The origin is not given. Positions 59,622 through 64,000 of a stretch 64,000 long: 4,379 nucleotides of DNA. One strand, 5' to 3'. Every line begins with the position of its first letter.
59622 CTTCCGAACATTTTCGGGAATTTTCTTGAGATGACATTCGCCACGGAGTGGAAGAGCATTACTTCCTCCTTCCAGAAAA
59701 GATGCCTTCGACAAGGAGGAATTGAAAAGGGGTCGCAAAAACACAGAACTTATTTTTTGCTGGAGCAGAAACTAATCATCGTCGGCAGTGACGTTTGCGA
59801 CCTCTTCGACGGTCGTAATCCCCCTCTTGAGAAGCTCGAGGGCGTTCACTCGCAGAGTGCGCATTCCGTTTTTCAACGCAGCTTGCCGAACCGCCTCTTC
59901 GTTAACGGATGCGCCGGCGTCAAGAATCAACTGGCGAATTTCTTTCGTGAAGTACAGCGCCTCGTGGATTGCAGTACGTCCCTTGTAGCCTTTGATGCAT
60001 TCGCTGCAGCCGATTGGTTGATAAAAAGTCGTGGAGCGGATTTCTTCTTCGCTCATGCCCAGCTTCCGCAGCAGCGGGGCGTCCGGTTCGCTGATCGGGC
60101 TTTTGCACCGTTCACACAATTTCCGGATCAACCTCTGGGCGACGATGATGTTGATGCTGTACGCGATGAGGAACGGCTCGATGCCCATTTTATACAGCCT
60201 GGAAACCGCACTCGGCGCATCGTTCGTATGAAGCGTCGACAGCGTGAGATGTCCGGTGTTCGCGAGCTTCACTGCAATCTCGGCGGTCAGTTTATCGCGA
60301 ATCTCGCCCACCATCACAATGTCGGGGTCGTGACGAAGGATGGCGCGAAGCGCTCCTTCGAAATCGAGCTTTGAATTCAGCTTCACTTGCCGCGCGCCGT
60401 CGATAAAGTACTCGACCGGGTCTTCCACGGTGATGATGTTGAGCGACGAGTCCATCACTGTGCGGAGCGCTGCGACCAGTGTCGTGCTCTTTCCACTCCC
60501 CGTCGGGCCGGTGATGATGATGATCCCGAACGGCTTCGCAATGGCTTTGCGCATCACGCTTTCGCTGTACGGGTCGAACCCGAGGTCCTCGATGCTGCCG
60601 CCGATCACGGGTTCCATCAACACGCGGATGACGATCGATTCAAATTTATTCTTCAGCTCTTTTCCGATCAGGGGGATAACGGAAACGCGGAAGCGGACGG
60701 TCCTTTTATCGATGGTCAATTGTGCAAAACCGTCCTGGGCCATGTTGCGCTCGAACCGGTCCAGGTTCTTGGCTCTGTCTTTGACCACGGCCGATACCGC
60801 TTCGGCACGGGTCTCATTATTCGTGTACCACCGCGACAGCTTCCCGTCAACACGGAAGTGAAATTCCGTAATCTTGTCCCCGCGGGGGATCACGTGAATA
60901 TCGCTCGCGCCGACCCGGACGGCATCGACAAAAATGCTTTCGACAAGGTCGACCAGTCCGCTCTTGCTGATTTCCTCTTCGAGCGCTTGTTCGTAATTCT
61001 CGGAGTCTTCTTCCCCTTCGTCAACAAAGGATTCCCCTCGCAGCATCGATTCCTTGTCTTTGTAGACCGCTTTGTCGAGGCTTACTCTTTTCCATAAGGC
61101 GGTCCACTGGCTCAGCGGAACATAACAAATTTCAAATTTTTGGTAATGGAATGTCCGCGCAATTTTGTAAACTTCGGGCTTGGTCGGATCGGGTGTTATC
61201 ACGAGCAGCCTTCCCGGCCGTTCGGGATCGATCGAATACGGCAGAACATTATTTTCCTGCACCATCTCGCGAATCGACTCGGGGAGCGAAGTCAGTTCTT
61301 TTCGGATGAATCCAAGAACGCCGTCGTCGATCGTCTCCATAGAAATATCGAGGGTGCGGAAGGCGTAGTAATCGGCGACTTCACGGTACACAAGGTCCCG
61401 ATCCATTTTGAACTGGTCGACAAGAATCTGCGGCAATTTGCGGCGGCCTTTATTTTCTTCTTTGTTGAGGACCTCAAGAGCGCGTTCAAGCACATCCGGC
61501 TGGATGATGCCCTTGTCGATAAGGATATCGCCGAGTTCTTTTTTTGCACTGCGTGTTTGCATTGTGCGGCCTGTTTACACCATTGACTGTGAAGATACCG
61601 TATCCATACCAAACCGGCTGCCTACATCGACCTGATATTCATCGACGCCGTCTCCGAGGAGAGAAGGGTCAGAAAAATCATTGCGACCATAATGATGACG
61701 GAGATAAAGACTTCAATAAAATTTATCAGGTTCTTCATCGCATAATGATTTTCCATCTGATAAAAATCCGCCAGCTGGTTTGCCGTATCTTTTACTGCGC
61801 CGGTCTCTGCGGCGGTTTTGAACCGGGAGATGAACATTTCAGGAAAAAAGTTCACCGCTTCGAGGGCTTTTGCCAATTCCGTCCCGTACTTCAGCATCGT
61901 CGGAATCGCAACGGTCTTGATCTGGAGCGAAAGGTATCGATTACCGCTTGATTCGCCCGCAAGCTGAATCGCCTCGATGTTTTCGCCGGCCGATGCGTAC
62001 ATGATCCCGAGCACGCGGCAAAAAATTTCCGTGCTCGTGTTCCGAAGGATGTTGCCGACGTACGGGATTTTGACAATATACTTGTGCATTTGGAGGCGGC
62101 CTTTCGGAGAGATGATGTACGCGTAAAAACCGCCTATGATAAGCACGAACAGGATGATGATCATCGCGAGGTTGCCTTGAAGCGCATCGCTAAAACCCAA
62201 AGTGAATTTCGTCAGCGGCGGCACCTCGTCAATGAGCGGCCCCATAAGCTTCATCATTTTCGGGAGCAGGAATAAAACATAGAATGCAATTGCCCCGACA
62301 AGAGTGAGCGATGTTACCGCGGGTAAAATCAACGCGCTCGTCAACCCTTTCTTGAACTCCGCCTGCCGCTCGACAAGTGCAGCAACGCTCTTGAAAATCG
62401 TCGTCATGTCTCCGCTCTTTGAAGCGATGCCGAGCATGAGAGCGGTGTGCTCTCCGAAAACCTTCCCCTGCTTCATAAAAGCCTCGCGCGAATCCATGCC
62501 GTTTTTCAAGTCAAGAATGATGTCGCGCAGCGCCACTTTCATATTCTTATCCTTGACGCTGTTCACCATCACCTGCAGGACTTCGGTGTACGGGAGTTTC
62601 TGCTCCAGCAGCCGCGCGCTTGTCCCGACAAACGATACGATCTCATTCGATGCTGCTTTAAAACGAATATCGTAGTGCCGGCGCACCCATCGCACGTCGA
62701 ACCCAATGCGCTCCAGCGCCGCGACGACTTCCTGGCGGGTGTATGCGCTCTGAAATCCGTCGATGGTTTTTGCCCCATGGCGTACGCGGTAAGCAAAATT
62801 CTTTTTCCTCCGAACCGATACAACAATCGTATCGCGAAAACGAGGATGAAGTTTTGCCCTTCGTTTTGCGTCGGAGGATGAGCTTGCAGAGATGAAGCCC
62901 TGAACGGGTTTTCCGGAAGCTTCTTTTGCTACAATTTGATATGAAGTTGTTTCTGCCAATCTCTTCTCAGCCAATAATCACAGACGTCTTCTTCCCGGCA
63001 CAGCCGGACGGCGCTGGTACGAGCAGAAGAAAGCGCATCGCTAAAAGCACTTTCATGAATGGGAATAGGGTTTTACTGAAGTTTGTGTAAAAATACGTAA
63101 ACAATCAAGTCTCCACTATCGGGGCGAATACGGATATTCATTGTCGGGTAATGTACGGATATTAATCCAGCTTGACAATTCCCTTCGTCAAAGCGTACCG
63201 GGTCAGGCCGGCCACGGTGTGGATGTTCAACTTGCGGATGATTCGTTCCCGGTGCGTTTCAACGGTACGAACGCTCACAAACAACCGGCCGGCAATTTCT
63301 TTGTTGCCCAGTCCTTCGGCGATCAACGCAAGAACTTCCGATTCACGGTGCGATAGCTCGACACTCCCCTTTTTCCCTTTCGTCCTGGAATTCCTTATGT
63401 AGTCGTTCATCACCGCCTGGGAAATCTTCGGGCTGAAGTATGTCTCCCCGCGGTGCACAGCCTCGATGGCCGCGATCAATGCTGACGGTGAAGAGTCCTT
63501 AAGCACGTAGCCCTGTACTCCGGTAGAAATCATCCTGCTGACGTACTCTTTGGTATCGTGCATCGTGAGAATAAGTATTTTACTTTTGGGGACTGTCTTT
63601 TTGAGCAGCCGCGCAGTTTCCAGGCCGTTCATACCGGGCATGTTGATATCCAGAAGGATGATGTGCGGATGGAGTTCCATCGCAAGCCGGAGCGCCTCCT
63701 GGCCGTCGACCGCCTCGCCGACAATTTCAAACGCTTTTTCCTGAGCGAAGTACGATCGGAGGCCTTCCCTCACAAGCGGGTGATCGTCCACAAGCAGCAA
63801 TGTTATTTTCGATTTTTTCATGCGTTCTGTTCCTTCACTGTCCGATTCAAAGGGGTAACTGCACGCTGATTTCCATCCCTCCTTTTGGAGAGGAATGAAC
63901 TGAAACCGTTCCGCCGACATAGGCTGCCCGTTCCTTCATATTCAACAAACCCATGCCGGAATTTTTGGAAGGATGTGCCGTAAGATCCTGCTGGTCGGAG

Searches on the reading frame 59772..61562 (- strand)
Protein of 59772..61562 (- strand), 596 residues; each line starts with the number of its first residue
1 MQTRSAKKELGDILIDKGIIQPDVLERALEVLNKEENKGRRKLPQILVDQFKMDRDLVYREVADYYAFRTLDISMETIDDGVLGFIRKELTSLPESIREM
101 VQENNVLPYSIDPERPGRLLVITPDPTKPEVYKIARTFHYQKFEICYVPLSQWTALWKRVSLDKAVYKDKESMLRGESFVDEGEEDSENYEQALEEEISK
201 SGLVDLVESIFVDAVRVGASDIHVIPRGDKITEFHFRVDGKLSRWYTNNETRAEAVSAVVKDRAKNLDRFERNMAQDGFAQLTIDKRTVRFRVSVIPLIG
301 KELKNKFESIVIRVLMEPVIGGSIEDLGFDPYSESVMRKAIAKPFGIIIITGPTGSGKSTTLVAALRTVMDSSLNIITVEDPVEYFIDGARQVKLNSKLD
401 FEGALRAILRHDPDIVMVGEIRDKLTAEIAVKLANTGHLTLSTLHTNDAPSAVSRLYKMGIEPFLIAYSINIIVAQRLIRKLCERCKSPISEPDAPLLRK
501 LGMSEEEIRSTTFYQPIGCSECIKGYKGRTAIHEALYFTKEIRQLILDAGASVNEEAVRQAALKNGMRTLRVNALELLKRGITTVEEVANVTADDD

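Call 76: find_encoding_contigs(protein=window:59772-61562:-, flank=10000, max_places=4)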
Protein window:59772-61562:- (596 aa): 2 contigs read that carry it; 2 places shown.
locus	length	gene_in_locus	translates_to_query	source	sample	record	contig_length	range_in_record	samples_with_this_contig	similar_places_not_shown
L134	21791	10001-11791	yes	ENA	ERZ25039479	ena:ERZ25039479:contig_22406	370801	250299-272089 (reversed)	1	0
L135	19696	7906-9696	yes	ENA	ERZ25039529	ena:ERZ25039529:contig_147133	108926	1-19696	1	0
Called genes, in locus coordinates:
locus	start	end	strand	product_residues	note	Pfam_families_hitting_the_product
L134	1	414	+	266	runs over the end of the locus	PF02012:BNR (faint), PF15902:Sortilin-Vps10, PF25852:DUF6242_C (faint)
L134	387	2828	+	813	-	PF02012:BNR (faint), PF15902:Sortilin-Vps10 (weak), PF14870:PSII_BNR (weak), PF13585:CHU_C (weak), PF13860:FlgD_ig, PF18962:Por_Secre_tail (weak)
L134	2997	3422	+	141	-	PF00903:Glyoxalase, PF13468:Glyoxalase_3, PF13669:Glyoxalase_4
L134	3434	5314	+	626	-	PF01541:GIY-YIG, PF27096:UvrC_M, PF02151:UVR (weak), PF22920:UvrC_RNaseH, PF08459:UvrC_RNaseH_dom, PF14520:HHH_5, PF12826:HHH_2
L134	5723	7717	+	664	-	PF00989:PAS, PF08447:PAS_3, PF13426:PAS_9, PF00989:PAS, PF08447:PAS_3, PF13426:PAS_9, PF07730:HisKA_3, PF02518:HATPase_c, +4 more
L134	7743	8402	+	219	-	PF00072:Response_reg, PF00196:GerE, PF08281:Sigma70_r4_2 (weak)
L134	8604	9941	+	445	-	PF00482:T2SSF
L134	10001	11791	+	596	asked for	PF00437:T2SSE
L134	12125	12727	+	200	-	-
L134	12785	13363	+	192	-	-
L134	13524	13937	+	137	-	-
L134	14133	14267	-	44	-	-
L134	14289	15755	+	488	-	PF08439:Peptidase_M3_N, PF01432:Peptidase_M3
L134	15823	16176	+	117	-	PF01432:Peptidase_M3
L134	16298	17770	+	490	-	PF00773:RNB, PF18614:RNase_II_C_S1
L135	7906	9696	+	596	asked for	PF00437:T2SSE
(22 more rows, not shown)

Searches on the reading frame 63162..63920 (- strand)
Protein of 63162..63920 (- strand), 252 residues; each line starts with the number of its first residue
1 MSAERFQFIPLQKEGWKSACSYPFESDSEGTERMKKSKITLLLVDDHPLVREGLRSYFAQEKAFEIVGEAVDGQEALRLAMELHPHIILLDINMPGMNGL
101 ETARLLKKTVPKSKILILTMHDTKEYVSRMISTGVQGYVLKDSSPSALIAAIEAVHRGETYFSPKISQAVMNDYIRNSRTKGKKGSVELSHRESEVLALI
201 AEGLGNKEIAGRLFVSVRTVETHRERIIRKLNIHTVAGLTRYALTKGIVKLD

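Call 75: find_encoding_contigs(protein=window:63162-63920:-, flank=10000, max_places=4)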
Protein window:63162-63920:- (252 aa): no gene with exactly this product is on record in the collection.
